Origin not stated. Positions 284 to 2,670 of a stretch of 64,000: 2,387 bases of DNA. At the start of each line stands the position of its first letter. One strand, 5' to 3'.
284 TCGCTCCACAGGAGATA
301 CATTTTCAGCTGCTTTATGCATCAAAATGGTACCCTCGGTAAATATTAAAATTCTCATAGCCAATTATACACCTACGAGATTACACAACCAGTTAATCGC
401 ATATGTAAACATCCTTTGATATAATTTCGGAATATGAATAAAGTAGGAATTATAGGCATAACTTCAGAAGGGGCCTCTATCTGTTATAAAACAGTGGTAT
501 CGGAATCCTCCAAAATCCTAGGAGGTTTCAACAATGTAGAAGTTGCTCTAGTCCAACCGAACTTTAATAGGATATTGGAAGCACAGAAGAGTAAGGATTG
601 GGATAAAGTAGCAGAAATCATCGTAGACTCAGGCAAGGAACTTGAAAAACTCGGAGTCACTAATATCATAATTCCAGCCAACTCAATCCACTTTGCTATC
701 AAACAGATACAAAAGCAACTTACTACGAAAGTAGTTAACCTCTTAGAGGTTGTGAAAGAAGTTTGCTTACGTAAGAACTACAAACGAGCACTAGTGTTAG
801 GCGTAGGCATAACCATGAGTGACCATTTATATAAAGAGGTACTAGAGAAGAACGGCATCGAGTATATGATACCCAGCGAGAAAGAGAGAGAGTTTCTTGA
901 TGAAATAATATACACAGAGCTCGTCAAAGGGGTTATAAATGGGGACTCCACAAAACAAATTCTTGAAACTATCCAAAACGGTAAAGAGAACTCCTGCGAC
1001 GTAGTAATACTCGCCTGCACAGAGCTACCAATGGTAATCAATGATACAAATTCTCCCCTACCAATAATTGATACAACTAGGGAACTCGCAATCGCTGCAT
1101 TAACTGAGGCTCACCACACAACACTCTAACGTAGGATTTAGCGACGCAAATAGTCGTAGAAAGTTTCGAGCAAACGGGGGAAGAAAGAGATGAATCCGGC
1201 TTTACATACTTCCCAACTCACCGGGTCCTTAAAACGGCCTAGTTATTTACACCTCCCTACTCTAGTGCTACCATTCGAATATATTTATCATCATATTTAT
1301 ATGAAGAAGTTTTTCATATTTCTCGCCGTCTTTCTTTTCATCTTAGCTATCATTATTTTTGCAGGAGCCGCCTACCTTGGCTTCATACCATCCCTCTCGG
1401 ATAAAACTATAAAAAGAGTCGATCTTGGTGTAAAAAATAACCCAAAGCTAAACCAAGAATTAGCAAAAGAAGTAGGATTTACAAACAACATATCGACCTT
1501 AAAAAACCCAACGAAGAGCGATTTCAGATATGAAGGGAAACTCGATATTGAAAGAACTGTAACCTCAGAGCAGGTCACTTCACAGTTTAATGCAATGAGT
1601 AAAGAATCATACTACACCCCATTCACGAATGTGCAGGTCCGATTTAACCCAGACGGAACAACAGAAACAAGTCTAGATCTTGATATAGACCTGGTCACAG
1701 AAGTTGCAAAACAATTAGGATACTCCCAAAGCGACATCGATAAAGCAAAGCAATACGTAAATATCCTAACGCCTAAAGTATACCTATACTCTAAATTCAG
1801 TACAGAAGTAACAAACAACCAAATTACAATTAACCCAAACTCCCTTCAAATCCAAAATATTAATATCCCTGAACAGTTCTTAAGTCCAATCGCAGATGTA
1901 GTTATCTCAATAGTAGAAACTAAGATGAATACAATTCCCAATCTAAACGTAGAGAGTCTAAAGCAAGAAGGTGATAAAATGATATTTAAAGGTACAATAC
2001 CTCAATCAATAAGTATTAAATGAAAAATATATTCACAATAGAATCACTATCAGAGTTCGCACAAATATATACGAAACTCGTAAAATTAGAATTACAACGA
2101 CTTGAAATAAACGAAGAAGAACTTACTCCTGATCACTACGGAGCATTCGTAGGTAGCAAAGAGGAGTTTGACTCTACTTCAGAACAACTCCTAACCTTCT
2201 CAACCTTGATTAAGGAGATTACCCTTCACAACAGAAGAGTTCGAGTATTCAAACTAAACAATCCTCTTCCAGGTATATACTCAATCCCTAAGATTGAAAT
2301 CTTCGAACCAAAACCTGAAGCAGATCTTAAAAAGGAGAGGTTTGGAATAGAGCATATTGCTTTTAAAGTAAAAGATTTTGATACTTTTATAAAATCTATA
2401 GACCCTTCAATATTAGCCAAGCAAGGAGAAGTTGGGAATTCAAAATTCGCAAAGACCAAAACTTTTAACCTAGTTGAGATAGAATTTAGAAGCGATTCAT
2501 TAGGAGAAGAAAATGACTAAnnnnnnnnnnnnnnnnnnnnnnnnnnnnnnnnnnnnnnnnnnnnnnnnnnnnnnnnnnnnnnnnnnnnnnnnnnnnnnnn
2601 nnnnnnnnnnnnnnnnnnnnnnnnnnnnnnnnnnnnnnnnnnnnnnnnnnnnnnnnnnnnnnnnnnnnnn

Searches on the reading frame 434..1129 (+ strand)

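Call 57: search_protein_families(library=pfam, proteins=[window:434-1129:+], max_evalue=0.001)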
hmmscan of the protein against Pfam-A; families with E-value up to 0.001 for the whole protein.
window:434-1129:+ (231 aa): 1 family
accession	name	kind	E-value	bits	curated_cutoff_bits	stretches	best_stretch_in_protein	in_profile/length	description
PF01177.27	Asp_Glu_race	-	8.1e-27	94.8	31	1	6-219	1-208/211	Asp/Glu/Hydantoin racemase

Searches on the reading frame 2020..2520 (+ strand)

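Call 57: search_protein_families(library=pfam, proteins=[window:2020-2520:+], max_evalue=0.001)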
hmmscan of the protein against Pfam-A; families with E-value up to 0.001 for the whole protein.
window:2020-2520:+ (166 aa): 1 family
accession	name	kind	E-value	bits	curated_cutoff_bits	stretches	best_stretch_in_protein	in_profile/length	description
PF06185.18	YecM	-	7.4e-08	32.8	25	1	12-117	8-110/180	YecM protein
